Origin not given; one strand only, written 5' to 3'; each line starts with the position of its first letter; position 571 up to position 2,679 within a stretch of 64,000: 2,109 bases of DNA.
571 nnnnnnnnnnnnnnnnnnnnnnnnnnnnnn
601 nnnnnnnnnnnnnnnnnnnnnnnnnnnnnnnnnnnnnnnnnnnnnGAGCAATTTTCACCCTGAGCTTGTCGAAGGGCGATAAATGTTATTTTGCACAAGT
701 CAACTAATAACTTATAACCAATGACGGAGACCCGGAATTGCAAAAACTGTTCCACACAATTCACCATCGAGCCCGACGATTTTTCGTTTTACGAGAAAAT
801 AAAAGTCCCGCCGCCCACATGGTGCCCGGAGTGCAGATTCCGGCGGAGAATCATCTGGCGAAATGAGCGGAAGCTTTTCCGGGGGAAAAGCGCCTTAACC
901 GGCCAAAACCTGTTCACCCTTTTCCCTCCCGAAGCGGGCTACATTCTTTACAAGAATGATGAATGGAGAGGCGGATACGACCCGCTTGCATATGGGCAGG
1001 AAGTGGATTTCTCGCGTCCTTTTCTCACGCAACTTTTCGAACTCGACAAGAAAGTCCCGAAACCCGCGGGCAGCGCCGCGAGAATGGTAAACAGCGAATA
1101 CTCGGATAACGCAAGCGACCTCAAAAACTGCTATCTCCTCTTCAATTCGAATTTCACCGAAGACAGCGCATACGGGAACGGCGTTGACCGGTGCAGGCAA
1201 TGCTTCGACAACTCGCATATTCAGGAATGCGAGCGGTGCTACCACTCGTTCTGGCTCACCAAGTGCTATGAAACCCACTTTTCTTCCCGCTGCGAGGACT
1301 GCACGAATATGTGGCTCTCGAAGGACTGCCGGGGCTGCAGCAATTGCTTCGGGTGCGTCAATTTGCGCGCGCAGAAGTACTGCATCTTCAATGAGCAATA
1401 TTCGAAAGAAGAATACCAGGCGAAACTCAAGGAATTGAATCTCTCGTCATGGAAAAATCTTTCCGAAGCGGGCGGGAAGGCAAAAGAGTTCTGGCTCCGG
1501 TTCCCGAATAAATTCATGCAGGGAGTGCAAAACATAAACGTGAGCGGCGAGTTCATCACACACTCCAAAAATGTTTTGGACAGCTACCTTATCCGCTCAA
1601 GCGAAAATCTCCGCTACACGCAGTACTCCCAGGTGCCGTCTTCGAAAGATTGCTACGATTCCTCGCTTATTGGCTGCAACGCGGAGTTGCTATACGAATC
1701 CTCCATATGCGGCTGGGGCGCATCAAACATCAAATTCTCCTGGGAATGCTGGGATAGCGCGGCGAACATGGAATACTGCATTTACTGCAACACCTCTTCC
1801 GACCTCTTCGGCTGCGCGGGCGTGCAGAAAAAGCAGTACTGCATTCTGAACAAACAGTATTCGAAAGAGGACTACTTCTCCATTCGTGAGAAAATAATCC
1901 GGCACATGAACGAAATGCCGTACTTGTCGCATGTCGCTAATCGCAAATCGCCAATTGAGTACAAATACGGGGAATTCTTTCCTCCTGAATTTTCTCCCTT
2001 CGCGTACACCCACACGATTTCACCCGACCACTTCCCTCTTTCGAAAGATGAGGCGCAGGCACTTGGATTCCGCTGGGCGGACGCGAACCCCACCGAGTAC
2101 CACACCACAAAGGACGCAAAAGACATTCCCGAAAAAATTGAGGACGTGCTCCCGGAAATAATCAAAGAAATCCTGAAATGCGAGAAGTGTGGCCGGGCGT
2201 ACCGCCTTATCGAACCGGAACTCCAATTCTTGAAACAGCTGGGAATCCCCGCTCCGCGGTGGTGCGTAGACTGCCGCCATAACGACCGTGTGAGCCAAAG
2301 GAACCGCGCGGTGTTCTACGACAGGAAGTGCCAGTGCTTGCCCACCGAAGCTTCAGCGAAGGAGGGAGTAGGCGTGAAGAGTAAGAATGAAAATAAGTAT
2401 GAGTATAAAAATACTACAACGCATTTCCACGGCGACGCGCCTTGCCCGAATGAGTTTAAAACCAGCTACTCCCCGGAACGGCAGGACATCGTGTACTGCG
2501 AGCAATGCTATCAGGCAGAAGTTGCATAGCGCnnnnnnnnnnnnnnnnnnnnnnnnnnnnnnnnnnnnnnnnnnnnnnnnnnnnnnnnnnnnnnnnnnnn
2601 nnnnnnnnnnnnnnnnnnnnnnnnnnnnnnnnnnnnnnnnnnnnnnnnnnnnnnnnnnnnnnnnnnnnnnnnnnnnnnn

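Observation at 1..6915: Array of divergent ~600-aa Cys-rich multi-zinc-ribbon paralogs (three tandem full copies, one partial copy cut by the window start, two remnants; a fifth copy at 35045-36853)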

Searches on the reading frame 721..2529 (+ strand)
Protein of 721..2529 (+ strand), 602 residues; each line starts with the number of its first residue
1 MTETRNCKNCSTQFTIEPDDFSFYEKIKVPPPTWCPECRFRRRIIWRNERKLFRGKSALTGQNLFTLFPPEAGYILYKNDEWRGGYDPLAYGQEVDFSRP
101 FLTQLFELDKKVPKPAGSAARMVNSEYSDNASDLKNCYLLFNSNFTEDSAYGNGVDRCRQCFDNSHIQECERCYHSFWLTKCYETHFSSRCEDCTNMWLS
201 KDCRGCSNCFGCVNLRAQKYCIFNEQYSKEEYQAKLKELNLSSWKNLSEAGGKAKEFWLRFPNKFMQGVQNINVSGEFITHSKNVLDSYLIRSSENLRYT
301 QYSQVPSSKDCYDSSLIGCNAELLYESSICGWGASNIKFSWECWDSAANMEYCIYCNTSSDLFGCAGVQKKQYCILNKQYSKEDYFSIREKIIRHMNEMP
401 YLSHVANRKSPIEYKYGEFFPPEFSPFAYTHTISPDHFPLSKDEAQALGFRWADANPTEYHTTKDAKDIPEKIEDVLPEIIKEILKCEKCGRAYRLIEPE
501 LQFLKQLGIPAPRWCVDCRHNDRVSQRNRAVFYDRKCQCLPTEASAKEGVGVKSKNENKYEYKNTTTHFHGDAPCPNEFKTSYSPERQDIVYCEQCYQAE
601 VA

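Call 3: search_protein_families(library=pfam, proteins=[window:721-2529:+], max_evalue=1)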
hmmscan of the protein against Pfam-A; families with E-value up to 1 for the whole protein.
window:721-2529:+ (602 aa): 0 families

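Call 4: search_protein_families(library=ncbifam, proteins=[window:721-2529:+], max_evalue=1)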
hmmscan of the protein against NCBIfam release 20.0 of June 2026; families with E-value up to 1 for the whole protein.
window:721-2529:+ (602 aa): 1 family
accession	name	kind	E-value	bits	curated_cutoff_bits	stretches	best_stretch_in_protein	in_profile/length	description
NF052237.1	biotin_BsaP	equivalog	0.054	13.5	39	2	487-520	2-34/53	biotin synthase auxiliary protein BsaP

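Call 5: search_solved_structures(query=window:721-2529:+, max_evalue=10)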
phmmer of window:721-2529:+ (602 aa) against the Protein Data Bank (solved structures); distinct sequences matched with E-value up to 10: 4.
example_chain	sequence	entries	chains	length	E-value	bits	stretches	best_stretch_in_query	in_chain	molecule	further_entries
6u12_B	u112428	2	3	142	0.2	13.4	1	257-320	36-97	VHH R303 C33A/C102A mutant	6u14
6dba_A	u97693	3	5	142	0.26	13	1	258-320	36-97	nanobody VHH R303 | InlB specific VHH R303 | VHH R303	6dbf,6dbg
5ku2_7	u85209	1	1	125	0.64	11.7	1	258-322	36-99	VHH 7A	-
6uc6_C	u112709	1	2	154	0.83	11.4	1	257-346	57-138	JLI-H11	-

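Call 7: find_homologous_proteins(query=window:721-2529:+)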
Query window:721-2529:+ (602 aa): 7988 proteins with E <= 0.001 among 8000 candidates; the best 120 are listed.
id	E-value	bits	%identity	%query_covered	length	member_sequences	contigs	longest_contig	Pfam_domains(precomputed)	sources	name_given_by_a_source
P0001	0.0e+0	1449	100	100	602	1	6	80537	-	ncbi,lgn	-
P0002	0.0e+0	1193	81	100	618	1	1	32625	-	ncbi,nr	ncbi:MAG: hypothetical protein HYW65_01010 [Candidatus Liptonbacteria bacterium]|nr:hypothetical pro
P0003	0.0e+0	1128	79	100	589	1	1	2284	-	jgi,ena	-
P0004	0.0e+0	1111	76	100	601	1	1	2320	-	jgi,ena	-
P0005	0.0e+0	1108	76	100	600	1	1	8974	-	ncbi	-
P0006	0.0e+0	1068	75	100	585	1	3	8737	-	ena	-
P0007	0.0e+0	1062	73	100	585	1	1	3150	-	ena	-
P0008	0.0e+0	1059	73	100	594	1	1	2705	-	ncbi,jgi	ncbi:MAG: hypothetical protein WC269_06715 [Candidatus Gracilibacteria bacterium]|jgi:hypothetical p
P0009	0.0e+0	1028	72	100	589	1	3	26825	-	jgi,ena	-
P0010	0.0e+0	1026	72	100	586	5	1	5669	-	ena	-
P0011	0.0e+0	1026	71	100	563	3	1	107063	-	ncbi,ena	-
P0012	0.0e+0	1021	71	100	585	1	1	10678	-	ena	-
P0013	1.2e-297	1007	70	100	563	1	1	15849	-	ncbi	-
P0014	8.9e-294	994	69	100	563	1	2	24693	-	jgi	-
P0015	9.8e-294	994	70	100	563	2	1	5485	-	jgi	-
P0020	3.8e-272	923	64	100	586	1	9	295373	-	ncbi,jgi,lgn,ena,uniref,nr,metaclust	ncbi:MAG: hypothetical protein UY26_C0003G0112 [Candidatus Jorgensenbacteria bacterium GW2011_GWA1_4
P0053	8.8e-233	793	55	100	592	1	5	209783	-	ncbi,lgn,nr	ncbi:MAG: hypothetical protein HYT98_02345 [Candidatus Sungbacteria bacterium]|nr:hypothetical prote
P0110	1.7e-212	726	52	100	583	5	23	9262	-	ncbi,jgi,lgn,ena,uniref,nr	ncbi:MAG: hypothetical protein UT12_C0029G0002 [Candidatus Curtissbacteria bacterium GW2011_GWC2_38_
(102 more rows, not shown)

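Call 20: find_encoding_contigs(protein=P0020, flank=10000, max_places=3)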
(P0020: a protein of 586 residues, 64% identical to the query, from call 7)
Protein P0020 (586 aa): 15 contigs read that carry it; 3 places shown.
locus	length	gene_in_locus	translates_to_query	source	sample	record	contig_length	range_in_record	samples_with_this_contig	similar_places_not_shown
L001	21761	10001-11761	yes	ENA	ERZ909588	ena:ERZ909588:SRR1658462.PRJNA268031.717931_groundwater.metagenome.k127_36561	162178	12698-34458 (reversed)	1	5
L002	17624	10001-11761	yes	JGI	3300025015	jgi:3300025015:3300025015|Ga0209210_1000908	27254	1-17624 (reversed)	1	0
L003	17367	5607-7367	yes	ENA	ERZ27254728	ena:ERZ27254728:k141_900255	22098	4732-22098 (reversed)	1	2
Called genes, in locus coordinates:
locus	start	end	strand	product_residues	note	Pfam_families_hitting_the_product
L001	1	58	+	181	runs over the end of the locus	-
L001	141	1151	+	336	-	PF01926:MMR_HSR1, PF02421:FeoB_N (weak), PF06071:YchF-GTPase_C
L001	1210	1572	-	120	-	PF07681:DoxX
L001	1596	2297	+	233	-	PF02616:SMC_ScpA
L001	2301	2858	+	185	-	PF04079:SMC_ScpB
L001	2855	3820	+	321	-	PF00768:Peptidase_S11, PF13354:Beta-lactamase2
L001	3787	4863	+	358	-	PF00953:Glycos_transf_4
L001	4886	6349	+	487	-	PF01979:Amidohydro_1 (weak), PF07969:Amidohydro_3 (weak)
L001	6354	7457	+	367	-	PF01098:FTSW_RODA_SPOVE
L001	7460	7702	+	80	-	PF26604:CBU_0592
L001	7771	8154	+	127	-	-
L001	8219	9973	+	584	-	-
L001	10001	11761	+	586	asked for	-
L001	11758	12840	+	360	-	PF03033:Glyco_transf_28, PF04101:Glyco_tran_28_C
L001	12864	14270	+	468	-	PF00749:tRNA-synt_1c, PF19269:Anticodon_2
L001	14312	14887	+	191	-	PF01928:CYTH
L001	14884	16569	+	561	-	-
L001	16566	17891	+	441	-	PF01551:Peptidase_M23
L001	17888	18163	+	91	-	-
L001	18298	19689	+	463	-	PF01225:Mur_ligase, PF08245:Mur_ligase_M, PF02875:Mur_ligase_C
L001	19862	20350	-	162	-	-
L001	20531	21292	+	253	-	-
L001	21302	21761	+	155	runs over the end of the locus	PF00293:NUDIX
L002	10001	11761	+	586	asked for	-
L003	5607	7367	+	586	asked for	-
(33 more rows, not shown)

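Call 21: find_encoding_contigs(protein=P0001, flank=10000, max_places=4)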
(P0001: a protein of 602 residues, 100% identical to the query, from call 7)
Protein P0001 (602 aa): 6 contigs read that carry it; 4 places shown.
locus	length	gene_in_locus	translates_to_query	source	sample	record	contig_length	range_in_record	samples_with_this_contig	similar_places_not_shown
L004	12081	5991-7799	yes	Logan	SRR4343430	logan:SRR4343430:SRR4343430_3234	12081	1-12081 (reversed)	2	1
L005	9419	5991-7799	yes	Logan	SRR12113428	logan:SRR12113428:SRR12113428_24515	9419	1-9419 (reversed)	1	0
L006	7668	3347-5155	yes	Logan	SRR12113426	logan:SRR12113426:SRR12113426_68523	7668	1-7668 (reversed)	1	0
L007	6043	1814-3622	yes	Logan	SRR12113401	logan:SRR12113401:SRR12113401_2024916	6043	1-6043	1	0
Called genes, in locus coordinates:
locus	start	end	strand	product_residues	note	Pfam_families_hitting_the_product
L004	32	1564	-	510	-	PF00117:GATase, PF07722:Peptidase_C26 (weak), PF02540:NAD_synthase (weak), PF00958:GMP_synt_C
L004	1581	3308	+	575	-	-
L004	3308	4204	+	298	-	PF14022:DUF4238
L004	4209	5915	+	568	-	-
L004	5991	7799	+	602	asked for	-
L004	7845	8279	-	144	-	-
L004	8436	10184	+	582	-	-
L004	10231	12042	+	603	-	-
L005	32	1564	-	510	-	PF00117:GATase, PF07722:Peptidase_C26 (weak), PF02540:NAD_synthase (weak), PF00958:GMP_synt_C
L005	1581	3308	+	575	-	-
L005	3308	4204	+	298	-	PF14022:DUF4238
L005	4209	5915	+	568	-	-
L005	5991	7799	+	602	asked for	-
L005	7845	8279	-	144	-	-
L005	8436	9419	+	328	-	?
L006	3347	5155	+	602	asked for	-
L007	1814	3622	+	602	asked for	-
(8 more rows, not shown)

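Call 22: predict_structure(alignment_id=A2)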
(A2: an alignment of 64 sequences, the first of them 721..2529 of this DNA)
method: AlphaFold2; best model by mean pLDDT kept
length: 602 residues; sequences in the alignment: 64
mean_pLDDT: 83.2   pTM: 0.84
mean pLDDT of the five models: 83.2, 82.3, 79.7, 79.5, 78.3
residues with pLDDT >= 90: 263; 70-90: 251; 50-70: 70; < 50: 18
segments of 3 or more residues with pLDDT < 50: 543-560
pLDDT, mean of each block of 10 residues (from residue 1): 92 91 91 91 91 94 95 93 87 97 96 91 92 93 90 76 77 76 75 69 64 63 80 86 92 84 63 66 71 71 67 73 77 76 76 74 89 94 96 97 86 94 94 90 92 80 96 97 96 94 94 93 79 82 45 42 74 85 78 81 65
secondary structure, 60 per line:
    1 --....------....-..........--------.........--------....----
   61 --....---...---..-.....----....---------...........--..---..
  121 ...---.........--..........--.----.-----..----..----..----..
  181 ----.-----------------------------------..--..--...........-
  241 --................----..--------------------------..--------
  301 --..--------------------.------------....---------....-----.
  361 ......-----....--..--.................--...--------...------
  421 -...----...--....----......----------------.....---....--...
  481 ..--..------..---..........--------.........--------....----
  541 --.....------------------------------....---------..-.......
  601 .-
elements in order: E3-6 E13-16 H18-27 H36-44 E53-56 E63-66 H79-83 H88-91 H101-111 E119-123 E127-135 E138-147 H229-239 H244-258 E338-341 E351-354 E360-366 E372-375 H382-398 E401-403 E412-414 H434-437 H442-447 H478-482 H498-507 H516-524 E533-536 H543-547 E578-581 H594-601

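Call 25: search_protein_representatives(alignment_id=A2)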
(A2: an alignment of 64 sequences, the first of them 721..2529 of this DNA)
Query: 64 sequences, 586 profile positions. Proteins with E-value up to 0.001 (for the whole library): 5058; up to 1e-10: 3647; up to 1e-30: 2121. The best 150 are listed.
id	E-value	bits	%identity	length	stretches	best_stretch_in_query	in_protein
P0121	5.6e-250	847.6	-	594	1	1-586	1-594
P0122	1.4e-242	823.1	-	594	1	1-585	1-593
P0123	5.2e-231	785.0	-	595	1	1-585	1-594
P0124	1.4e-225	767.0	-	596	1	1-586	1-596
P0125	1.0e-218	744.3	-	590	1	4-586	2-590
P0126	1.1e-217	741.0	-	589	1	5-586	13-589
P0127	4.5e-214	729.0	-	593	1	1-585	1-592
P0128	9.6e-214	727.9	-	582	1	4-586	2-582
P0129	2.2e-211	720.2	-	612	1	1-586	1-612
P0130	5.3e-211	718.9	-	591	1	3-586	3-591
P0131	9.7e-211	718.0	-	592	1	3-585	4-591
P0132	1.3e-210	717.6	-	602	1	2-586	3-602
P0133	1.5e-210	717.5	-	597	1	3-586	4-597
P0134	7.1e-210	715.2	-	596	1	1-585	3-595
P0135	4.3e-209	712.6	-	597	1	2-585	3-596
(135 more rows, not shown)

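Call 27: find_related_loci(query=A2, collection=genome_contigs, flank=8000)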
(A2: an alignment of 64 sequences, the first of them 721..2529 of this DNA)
Query A2 (602 aa) in genome_contigs; peptide patterns used: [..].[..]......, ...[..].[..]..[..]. (x = any residue, [..] = any of these).
597 stretches matched a pattern (row limit reached: there are more); 581 encode a relative of the query (tblastn E <= 1e-3); the best 80 are kept; 80 distinct loci.
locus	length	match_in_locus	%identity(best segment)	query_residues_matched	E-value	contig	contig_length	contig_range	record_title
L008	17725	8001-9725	57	1-601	0e+0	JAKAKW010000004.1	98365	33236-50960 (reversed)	MAG: bacterium isolate WY4.bin98 NODE_223_length_98365_cov_2.294336, whole genome shotgun sequence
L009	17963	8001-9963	53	1-602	0e+0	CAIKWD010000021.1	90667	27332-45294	Candidatus Staskawiczbacteria bacterium isolate MJ-time_bin-8344 genome assembly, contig: bin-8344:21/31, whole genome s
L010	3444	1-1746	51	10-601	0e+0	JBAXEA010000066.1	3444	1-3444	MAG: bacterium isolate ELA233 MAG233_66, whole genome shotgun sequence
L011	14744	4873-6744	50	1-601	0e+0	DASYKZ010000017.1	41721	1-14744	MAG TPA_asm: Candidatus Paceibacterota bacterium isolate SMAG_U4335 k141_1418415, whole genome shotgun sequence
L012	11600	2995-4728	50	7-601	0e+0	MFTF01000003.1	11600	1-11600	MAG: Candidatus Nomurabacteria bacterium RIFCSPHIGHO2_01_FULL_36_23 rifcsphigho2_01_scaffold_14256, whole genome shotgun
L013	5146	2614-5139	49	2-601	0e+0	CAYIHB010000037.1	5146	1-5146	MAG TPA_asm: uncultured Candidatus Saccharibacteria bacterium isolate ERP119705_co20_272 genome assembly, contig: NODE_2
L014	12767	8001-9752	48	2-602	0e+0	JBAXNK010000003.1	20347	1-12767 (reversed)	MAG: bacterium isolate ELA477 MAG477_3, whole genome shotgun sequence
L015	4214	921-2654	49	7-601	0e+0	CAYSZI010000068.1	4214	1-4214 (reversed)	MAG TPA_asm: uncultured Candidatus Saccharibacteria bacterium isolate SRP142039_co2_51 genome assembly, contig: NODE_273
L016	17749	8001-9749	49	2-601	0e+0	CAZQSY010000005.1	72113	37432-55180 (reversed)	MAG TPA_asm: uncultured Candidatus Saccharibacteria bacterium isolate SRP329715_co1_6 genome assembly, contig: NODE_408_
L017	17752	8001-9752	48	1-602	0e+0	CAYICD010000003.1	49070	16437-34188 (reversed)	MAG TPA_asm: uncultured Candidatus Saccharibacteria bacterium isolate ERP119705_co18_662 genome assembly, contig: NODE_6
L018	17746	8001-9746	48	1-601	0e+0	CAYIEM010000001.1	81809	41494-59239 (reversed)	MAG TPA_asm: uncultured Candidatus Saccharibacteria bacterium isolate ERP119705_co1_285 genome assembly, contig: NODE_17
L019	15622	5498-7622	49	1-601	0e+0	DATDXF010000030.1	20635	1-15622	MAG TPA_asm: Candidatus Paceibacterota bacterium isolate SMAG_U8131 k141_1419598, whole genome shotgun sequence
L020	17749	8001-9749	48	2-601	0e+0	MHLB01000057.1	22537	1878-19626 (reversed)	MAG: Candidatus Liptonbacteria bacterium RIFCSPLOWO2_01_FULL_53_13 rifcsplowo2_01_scaffold_6820, whole genome shotgun se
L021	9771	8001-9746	47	1-601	0e+0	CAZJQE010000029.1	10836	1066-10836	MAG TPA_asm: uncultured Candidatus Saccharibacteria bacterium isolate SRP142039_co1_386 genome assembly, contig: NODE_54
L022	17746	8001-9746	48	1-602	0e+0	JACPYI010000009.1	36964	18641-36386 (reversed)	MAG: Candidatus Sungiibacteriota bacterium isolate NC_groundwater_859_Pr1_B-0.1um_51_34 Montesol18_Bp1_scaffold_345549,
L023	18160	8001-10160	48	1-601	0e+0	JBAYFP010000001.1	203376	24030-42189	MAG: Candidatus Paceibacterota bacterium isolate SO_2016_GW1_104 scaffold00128_OW334_2016, whole genome shotgun sequence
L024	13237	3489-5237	47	1-601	0e+0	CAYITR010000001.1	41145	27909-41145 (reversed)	MAG TPA_asm: uncultured Candidatus Saccharibacteria bacterium isolate ERP119705_co7_426 genome assembly, contig: NODE_71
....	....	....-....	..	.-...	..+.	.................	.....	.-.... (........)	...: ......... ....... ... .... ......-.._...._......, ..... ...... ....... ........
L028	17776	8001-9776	46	2-601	0e+0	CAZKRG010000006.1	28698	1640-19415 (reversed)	MAG TPA_asm: uncultured Candidatus Saccharibacteria bacterium isolate SRP093762_co1_1 genome assembly, contig: NODE_978_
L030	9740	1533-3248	47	2-601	0e+0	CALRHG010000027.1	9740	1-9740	MAG: Candidatus Nomurabacteria bacterium isolate MaH-09apr19-135 genome assembly, contig: MaH-09apr19-C17563, whole geno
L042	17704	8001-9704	46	2-600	1e-173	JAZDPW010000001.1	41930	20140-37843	MAG: Candidatus Jorgensenbacteria bacterium isolate MEGAHIT-group-0.89 k141_13868214, whole genome shotgun sequence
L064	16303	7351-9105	48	2-602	0e+0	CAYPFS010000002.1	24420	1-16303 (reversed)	MAG TPA_asm: uncultured Candidatus Saccharibacteria bacterium isolate binchicken_co341_27 genome assembly, contig: NODE_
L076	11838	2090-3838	43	2-601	6e-156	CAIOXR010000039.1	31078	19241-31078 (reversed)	uncultured bacterium isolate AM-2014-D8_bin-0749 genome assembly, contig: bin-0749:039/110, whole genome shotgun sequenc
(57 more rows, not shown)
